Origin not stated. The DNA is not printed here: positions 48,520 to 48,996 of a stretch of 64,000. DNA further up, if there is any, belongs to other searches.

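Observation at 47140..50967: S8 subtilase and an adjacent large secreted protein share a novel ~65-aa repeat module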

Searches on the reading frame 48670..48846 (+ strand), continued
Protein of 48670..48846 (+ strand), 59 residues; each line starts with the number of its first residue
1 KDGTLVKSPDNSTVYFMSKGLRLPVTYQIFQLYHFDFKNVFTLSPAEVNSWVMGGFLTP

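Call 70: list_cluster_members(proteins=[P0300, P0241, P0280, P0349, P0266, P0319, P0347, P0247, P0254, P0310])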
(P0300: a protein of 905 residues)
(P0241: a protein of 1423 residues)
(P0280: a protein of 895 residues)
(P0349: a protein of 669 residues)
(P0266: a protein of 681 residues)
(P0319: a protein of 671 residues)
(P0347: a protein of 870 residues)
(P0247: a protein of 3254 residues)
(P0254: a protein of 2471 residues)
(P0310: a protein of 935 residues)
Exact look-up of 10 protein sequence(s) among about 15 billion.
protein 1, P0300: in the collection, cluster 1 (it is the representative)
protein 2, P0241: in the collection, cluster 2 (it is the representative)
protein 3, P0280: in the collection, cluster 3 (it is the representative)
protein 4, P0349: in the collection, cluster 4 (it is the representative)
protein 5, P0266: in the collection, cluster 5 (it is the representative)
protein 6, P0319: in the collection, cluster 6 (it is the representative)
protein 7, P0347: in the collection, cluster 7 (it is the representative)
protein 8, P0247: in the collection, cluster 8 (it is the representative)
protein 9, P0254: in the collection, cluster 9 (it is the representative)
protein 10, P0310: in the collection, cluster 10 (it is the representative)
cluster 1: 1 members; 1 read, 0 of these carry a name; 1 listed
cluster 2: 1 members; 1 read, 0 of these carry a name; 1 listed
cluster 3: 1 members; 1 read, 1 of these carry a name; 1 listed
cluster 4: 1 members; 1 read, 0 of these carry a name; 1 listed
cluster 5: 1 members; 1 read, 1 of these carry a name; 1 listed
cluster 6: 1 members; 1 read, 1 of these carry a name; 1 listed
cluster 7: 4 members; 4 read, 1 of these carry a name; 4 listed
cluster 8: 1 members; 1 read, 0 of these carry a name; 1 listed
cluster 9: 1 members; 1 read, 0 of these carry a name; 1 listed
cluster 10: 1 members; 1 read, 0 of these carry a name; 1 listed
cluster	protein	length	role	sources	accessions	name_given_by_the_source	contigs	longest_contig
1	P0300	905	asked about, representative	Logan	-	-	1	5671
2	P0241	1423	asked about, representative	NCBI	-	-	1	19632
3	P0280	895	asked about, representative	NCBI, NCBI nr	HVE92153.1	MAG TPA: SpoIID/LytB domain-containing protein [Actinomycetota bacterium] | SpoIID/LytB domain-containing protein [Actinomycetota bacterium]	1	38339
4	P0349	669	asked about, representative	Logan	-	-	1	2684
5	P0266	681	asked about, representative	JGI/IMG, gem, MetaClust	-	\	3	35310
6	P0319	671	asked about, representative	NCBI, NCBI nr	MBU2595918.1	DUF4091 domain-containing protein, partial [Patescibacteria group bacterium] | DUF4091 domain-containing protein [Patescibacteria group bacterium]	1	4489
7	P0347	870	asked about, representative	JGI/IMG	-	peptidoglycan hydrolase-like amidase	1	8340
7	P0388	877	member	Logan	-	-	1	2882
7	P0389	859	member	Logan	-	-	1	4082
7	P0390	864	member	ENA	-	-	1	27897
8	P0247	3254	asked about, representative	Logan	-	-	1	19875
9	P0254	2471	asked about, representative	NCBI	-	-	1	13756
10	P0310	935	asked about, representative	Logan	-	-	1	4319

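Call 80: search_protein_families(library=pfam, proteins=[P0299, P0341, P0270, P0281, P0377, P0274, P0301, P0315, P0317, P0338], max_evalue=0.001)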
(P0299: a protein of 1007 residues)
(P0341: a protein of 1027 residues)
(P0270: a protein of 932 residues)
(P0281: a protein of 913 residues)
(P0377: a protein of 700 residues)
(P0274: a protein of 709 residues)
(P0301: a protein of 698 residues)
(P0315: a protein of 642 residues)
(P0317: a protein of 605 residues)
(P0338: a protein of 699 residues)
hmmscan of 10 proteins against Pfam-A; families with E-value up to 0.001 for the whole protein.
P0299 (1007 aa): 0 families

P0341 (1027 aa): 1 family
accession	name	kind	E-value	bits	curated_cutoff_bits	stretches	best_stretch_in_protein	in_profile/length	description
PF01510.30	Amidase_2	-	3e-13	50.7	26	1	224-345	7-131/131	N-acetylmuramoyl-L-alanine amidase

P0270 (932 aa): 3 families
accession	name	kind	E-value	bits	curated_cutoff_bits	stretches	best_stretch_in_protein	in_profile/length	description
PF01832.25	Glucosaminidase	-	1.5e-14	55.2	30.2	1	68-179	2-121/123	Mannosyl-glycoprotein endo-beta-N-acetylglucosaminidase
PF16158.11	N_BRCA1_IG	-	1.3e-11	45.4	28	1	585-669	8-95/108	Ig-like domain from next to BRCA1 gene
PF10633.15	NPCBM_assoc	-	0.00035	21.1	24.4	0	587-613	3-29/78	NPCBM-associated, NEW3 domain of alpha-galactosidase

P0281 (913 aa): 2 families
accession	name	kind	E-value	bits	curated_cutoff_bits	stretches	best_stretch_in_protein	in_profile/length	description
PF01832.25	Glucosaminidase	-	2.5e-09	38.3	30.2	1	35-141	4-119/123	Mannosyl-glycoprotein endo-beta-N-acetylglucosaminidase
PF16158.11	N_BRCA1_IG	-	1.3e-05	26.1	28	0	559-640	6-91/108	Ig-like domain from next to BRCA1 gene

P0377 (700 aa): 1 family
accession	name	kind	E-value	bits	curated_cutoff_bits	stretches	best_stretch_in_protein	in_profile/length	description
PF08486.15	SpoIID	-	8.9e-05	23.5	23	1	618-661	3-48/97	Stage II sporulation protein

P0274 (709 aa): 1 family
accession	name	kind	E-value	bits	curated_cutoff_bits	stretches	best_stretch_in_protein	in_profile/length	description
PF08486.15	SpoIID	-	1.5e-11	45.2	23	1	520-616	3-97/97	Stage II sporulation protein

P0301 (698 aa): 1 family
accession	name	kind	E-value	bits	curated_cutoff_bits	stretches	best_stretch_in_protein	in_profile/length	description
PF08486.15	SpoIID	-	1.3e-07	32.5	23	1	515-610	5-97/97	Stage II sporulation protein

P0315 (642 aa): 0 families

P0317 (605 aa): 2 families
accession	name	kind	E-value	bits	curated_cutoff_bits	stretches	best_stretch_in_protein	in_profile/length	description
PF05108.18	T7SS_ESX1_EccB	-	8.8e-12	44.9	27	0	328-412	159-246/474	Type VII secretion system ESX-1, transport TM domain B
PF19190.6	BACON_2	-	2.2e-06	28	25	1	58-112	2-56/94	Viral BACON domain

P0338 (699 aa): 2 families
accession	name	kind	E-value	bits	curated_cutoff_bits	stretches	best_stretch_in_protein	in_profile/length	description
PF01510.30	Amidase_2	-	1.3e-09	38.9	26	1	31-115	58-130/131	N-acetylmuramoyl-L-alanine amidase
PF05108.18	T7SS_ESX1_EccB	-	8.6e-08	31.7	27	0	566-635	178-249/474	Type VII secretion system ESX-1, transport TM domain B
